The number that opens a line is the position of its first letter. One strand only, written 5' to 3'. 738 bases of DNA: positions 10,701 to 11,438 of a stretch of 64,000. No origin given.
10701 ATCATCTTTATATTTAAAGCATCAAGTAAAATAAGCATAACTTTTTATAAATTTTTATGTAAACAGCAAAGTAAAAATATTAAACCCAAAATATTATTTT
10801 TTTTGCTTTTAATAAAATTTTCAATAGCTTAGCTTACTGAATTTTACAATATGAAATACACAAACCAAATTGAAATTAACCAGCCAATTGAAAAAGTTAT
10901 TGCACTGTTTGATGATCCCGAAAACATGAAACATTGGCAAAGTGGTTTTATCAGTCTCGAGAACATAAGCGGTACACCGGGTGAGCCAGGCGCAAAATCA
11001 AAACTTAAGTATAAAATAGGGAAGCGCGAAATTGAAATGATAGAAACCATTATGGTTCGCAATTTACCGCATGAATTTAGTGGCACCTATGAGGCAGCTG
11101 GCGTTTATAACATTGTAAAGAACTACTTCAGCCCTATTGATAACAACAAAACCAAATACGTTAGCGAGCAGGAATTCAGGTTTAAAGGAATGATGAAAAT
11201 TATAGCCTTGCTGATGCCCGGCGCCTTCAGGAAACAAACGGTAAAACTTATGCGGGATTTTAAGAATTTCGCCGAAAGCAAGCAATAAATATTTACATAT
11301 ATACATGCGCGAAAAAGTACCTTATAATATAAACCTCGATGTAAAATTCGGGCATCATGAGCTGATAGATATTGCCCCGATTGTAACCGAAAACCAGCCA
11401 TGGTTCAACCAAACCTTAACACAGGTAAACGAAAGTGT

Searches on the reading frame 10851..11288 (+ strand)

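Call 83: search_protein_families(library=pfam, proteins=[window:10851-11288:+], max_evalue=0.0001)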
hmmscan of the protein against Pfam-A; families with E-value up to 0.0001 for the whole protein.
window:10851-11288:+ (145 aa): 1 family
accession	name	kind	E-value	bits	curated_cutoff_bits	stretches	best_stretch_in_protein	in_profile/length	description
PF10604.15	Polyketide_cyc2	-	1.5e-05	25.8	27.4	1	2-132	3-136/142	Polyketide cyclase / dehydrase and lipid transport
